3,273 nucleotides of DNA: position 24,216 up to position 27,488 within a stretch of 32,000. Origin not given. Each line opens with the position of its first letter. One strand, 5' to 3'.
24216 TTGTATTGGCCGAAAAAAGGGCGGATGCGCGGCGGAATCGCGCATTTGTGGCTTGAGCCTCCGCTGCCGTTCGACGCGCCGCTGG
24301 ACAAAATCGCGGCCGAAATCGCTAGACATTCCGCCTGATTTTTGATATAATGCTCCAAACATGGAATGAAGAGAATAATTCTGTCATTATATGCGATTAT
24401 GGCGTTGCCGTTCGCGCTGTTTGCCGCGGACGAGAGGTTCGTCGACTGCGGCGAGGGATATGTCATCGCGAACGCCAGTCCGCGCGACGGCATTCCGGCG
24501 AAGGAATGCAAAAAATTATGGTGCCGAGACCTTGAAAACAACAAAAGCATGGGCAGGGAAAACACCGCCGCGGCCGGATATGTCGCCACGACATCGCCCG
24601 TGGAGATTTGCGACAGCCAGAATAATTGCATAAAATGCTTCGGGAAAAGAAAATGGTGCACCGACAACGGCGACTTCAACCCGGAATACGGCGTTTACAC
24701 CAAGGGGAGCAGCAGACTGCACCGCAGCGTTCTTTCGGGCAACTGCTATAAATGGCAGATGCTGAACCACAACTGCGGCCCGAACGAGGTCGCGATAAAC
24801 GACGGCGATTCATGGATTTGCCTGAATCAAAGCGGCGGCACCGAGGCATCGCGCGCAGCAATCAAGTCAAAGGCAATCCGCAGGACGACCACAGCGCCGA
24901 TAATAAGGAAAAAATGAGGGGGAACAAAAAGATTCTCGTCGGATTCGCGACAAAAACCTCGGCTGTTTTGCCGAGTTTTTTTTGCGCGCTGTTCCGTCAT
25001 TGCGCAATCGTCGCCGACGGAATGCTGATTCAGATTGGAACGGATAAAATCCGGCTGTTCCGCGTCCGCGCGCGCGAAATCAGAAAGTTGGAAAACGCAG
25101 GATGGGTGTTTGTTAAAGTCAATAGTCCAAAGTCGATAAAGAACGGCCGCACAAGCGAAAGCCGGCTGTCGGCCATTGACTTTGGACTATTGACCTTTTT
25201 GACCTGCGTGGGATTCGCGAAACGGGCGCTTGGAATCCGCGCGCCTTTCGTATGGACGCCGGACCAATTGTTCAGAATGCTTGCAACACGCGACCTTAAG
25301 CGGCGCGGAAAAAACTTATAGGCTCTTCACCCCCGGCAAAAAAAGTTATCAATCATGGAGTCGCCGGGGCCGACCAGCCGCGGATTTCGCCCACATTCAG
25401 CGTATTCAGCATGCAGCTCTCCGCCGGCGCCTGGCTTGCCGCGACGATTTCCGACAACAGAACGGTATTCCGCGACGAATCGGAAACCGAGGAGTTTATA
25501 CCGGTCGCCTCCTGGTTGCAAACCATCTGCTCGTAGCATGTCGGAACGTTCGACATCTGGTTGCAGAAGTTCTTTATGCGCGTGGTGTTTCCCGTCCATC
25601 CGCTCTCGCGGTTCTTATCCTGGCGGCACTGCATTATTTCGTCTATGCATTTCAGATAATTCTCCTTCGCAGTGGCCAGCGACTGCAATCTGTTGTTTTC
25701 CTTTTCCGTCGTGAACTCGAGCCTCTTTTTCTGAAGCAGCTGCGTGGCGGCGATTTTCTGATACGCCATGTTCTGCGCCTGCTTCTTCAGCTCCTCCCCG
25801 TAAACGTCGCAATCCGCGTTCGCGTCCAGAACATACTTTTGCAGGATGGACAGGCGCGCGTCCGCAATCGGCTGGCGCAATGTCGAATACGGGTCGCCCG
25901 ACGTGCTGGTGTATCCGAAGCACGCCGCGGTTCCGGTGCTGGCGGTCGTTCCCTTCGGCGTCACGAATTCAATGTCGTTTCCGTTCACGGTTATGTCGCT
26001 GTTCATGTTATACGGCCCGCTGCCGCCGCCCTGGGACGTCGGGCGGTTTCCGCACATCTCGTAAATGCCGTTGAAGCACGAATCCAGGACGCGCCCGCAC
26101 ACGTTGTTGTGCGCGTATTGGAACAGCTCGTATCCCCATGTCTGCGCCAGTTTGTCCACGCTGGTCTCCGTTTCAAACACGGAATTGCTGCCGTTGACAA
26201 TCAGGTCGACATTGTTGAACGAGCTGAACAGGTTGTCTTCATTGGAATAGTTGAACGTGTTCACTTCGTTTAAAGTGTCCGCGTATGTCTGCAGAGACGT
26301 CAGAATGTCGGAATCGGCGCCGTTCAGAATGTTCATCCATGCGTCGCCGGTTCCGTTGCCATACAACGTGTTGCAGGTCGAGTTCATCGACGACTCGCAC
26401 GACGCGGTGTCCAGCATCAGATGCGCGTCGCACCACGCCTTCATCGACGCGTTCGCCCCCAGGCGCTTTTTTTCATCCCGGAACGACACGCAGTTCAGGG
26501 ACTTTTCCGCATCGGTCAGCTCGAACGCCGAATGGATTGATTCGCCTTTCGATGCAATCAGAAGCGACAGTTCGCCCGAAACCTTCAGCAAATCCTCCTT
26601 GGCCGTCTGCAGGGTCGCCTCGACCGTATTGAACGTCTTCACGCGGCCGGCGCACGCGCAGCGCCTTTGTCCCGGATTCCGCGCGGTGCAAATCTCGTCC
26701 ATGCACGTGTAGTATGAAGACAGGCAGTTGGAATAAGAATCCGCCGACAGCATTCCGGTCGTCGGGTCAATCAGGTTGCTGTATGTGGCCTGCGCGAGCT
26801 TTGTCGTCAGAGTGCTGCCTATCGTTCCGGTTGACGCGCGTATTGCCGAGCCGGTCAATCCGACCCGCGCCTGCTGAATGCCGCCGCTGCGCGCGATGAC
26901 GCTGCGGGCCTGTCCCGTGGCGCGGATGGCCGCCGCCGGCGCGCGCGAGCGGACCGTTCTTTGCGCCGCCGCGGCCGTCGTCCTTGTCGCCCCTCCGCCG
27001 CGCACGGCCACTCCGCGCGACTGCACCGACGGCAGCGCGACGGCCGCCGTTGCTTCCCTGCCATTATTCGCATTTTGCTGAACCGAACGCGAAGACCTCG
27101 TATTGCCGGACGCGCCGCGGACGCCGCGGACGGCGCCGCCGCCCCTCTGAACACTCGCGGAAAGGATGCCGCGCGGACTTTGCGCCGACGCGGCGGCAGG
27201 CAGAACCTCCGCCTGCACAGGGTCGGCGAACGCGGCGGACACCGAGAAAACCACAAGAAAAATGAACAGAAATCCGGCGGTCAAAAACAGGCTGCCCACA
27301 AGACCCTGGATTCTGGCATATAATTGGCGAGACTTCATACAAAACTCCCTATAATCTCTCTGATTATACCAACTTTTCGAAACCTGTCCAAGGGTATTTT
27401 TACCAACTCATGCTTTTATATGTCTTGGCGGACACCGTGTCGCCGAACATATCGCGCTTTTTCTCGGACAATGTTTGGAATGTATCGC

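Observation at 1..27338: A family of secreted cysteine-rich proteins recurs at four loci within 32 kb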

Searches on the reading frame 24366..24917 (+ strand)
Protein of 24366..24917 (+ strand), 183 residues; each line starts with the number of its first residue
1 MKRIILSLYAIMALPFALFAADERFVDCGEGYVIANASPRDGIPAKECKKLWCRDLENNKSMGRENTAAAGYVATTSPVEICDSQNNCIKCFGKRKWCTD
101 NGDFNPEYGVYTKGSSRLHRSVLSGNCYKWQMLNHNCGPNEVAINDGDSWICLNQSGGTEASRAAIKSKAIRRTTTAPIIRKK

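Call 7: search_protein_families(library=pfam, proteins=[window:24366-24917:+], max_evalue=1)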
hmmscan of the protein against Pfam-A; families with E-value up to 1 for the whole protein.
window:24366-24917:+ (183 aa): 0 families

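Call 8: search_protein_families(library=ncbifam, proteins=[window:24366-24917:+], max_evalue=1)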
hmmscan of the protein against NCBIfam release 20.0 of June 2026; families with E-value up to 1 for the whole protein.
window:24366-24917:+ (183 aa): 0 families

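Call 20: search_protein_representatives(protein=window:24366-24917:+)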
Query: 183 residues. Proteins with E-value up to 0.001 (for the whole library): 23; up to 1e-10: 20; up to 1e-30: 9. The best 23 are listed.
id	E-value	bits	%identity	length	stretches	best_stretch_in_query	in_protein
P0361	2.4e-46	173.9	51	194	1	5-176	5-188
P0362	1.5e-45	171.3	65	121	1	1-113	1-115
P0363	3.4e-44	166.9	49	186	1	1-176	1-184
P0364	1.2e-42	161.8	48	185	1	12-176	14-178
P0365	1.2e-36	142.3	41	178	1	1-174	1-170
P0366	2.2e-34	134.9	50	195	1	4-183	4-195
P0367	3.9e-33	130.8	42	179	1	11-177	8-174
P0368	6.1e-33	130.2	42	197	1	2-173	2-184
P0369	4.8e-31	124.0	53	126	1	22-128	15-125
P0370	2.2e-27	112.1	43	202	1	23-170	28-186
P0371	1.8e-26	109.1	62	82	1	104-181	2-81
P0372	3.3e-25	105.0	39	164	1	22-158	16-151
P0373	3.3e-24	101.8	50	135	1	1-101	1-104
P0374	1.4e-23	99.6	48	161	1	11-109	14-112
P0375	1.5e-19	86.6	44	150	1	10-100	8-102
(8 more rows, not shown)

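Call 71: find_encoding_contigs(protein=P0363, flank=6000, max_places=3)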
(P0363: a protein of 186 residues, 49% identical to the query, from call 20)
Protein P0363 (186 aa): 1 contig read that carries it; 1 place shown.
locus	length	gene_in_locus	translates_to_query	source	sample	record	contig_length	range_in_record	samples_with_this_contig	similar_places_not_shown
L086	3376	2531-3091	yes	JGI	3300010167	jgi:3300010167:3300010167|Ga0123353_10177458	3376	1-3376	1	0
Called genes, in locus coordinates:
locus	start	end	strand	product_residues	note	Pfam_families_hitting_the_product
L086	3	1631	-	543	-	?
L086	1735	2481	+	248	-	PF01553:Acyltransferase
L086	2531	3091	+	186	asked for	-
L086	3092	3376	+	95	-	?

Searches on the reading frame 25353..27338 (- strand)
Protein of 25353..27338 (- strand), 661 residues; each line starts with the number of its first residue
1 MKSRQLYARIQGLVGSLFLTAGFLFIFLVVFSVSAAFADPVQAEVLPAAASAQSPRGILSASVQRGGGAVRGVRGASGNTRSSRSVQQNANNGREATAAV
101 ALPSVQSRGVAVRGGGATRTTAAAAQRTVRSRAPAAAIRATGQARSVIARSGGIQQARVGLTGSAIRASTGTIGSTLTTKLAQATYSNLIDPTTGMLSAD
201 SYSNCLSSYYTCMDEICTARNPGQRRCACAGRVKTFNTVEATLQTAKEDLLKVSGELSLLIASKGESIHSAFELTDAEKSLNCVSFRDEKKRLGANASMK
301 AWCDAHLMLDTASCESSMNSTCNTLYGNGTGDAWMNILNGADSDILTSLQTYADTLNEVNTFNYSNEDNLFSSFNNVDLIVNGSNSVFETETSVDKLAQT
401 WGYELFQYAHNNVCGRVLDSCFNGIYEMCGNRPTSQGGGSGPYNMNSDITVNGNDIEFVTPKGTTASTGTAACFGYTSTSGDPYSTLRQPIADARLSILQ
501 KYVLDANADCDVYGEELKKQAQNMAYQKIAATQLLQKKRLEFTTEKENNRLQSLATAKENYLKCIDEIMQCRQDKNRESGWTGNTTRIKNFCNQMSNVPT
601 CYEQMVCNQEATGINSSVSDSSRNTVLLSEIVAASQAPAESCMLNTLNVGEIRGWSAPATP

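Call 7: search_protein_families(library=pfam, proteins=[window:25353-27338:-], max_evalue=1)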
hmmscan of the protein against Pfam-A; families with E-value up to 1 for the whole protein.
window:25353-27338:- (661 aa): 1 family
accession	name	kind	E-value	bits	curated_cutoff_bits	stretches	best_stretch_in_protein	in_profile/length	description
PF13742.12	tRNA_anti_2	-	0.003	18.2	27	1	238-295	9-64/95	OB-fold nucleic acid binding domain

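Call 8: search_protein_families(library=ncbifam, proteins=[window:25353-27338:-], max_evalue=1)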
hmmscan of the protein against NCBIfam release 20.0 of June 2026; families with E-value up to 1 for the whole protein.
window:25353-27338:- (661 aa): 1 family
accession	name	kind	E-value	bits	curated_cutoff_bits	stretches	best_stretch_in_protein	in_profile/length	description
TIGR00237.1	xseA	equivalog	0.007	15.6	180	1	238-312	8-82/389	exodeoxyribonuclease VII large subunit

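Call 12: find_homologous_proteins(query=window:25353-27338:-, max_evalue=0.001)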
Query window:25353-27338:- (661 aa): 1185 proteins with E <= 0.001 among 8000 candidates; the best 120 are listed.
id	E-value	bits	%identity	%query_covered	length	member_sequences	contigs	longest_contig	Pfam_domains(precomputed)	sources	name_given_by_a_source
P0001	0.0e+0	1462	100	100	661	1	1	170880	-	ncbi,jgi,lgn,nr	ncbi:MAG: hypothetical protein LBT45_00895 [Rickettsiales bacterium]|jgi:hypothetical protein|nr:hyp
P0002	0.0e+0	1192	81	100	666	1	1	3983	-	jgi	jgi:hypothetical protein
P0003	0.0e+0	1131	75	100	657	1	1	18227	-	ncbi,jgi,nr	ncbi:MAG: hypothetical protein LBL21_03580 [Rickettsiales bacterium]|jgi:hypothetical protein|nr:hyp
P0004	1.2e-274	931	65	100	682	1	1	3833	-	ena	-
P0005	1.4e-265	901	65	100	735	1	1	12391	-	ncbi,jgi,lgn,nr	ncbi:MAG: hypothetical protein LBD94_00010 [Rickettsiales bacterium]|jgi:hypothetical protein|nr:hyp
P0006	2.4e-264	897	65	97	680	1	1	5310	-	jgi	jgi:hypothetical protein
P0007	3.5e-255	867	63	96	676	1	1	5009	-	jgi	jgi:hypothetical protein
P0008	9.5e-244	829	65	92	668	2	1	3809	-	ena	-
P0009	1.6e-236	805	60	100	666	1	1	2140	-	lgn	-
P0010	8.2e-233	793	58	100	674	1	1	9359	-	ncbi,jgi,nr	ncbi:MAG: hypothetical protein LBB08_01640 [Rickettsiales bacterium]|jgi:hypothetical protein|nr:hyp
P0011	2.5e-231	788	58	95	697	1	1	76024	-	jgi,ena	-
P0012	3.9e-225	768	56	100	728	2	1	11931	-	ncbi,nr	ncbi:MAG: hypothetical protein LBL46_03510 [Rickettsiales bacterium]|nr:hypothetical protein [Ricket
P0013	6.3e-219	747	70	70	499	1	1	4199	-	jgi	jgi:hypothetical protein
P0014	1.7e-206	706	55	96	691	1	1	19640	-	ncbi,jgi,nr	ncbi:MAG: hypothetical protein LBQ49_00470 [Rickettsiales bacterium]|jgi:hypothetical protein|nr:hyp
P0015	1.3e-174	601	50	97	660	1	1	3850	-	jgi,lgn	jgi:hypothetical protein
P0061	2.5e-149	517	45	92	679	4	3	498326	-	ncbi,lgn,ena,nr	ncbi:MAG: hypothetical protein FWE52_02655 [Alphaproteobacteria bacterium]|nr:hypothetical protein [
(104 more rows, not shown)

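Call 24: find_encoding_contigs(protein=P0061, flank=10000, max_places=2)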
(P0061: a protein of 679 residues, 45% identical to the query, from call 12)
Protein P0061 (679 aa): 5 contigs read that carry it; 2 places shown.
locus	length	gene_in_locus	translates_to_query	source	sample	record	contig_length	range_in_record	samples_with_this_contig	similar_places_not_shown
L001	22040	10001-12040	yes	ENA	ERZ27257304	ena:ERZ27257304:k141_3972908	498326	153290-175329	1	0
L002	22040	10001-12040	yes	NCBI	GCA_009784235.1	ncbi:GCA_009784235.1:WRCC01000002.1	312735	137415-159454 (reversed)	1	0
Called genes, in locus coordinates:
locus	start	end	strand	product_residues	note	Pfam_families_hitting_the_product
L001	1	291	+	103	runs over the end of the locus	-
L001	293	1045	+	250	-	PF01416:PseudoU_synth_1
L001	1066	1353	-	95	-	-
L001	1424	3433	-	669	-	PF13567:DUF4131, PF03772:Competence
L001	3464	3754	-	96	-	-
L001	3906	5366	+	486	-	-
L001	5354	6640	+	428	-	-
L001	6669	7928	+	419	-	-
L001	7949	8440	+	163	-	-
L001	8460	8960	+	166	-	-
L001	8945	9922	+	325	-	PF00849:PseudoU_synth_2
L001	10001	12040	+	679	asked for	-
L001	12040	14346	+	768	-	-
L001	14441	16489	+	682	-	PF00912:Transgly, PF00905:Transpeptidase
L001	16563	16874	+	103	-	PF09864:MliC (weak)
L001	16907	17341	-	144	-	PF00376:MerR, PF13411:MerR_1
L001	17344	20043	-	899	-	PF00521:DNA_topoisoIV, PF03989:DNA_gyraseA_C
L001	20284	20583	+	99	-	PF01197:Ribosomal_L31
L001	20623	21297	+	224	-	PF00459:Inositol_P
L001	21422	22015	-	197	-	PF09411:PagL (weak)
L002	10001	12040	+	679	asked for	-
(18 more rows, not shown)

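Call 41: find_encoding_contigs(protein=P0001, flank=10000, max_places=1)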
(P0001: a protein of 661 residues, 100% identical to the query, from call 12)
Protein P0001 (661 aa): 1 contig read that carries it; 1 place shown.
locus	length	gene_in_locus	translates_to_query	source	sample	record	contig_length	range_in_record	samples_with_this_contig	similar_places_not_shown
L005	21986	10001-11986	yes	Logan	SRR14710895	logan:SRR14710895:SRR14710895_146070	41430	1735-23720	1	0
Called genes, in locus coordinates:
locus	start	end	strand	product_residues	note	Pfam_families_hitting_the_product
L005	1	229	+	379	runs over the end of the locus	-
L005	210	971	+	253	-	PF09522:RE_R_Pab1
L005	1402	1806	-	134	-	PF00691:OmpA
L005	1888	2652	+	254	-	PF03167:UDG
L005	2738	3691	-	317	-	PF00849:PseudoU_synth_2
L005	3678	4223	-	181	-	-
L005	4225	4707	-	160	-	-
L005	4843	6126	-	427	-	-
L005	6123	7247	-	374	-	-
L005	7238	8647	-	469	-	PF04917:Shufflon_N (weak)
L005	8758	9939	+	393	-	-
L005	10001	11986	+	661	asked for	-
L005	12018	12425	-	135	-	-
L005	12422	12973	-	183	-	-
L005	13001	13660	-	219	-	PF01553:Acyltransferase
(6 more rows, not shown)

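Call 64: search_protein_families(library=pfam, proteins=[L001:6669-7928:+, L001:7949-8440:+, L001:8460-8960:+], max_evalue=0.5)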
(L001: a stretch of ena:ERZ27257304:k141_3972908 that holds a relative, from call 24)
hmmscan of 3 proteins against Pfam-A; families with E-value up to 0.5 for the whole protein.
L001:6669-7928:+ (419 aa): 0 families

L001:7949-8440:+ (163 aa): 4 families
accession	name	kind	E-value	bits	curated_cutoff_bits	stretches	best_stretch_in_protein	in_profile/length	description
PF13717.11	Zn_ribbon_4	-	0.002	18.5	30.3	1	1-30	1-35/36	zinc-ribbon domain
PF11906.13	DUF3426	-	0.0041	17.6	27.7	1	70-153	49-125/147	Protein of unknown function (DUF3426)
PF22191.2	IBR_1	-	0.13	12.7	27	1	4-30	5-31/47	IBR domain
PF12760.12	Zn_ribbon_IS1595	-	0.18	12.2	25.4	1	4-28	20-45/46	Transposase zinc-ribbon domain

L001:8460-8960:+ (166 aa): 0 families
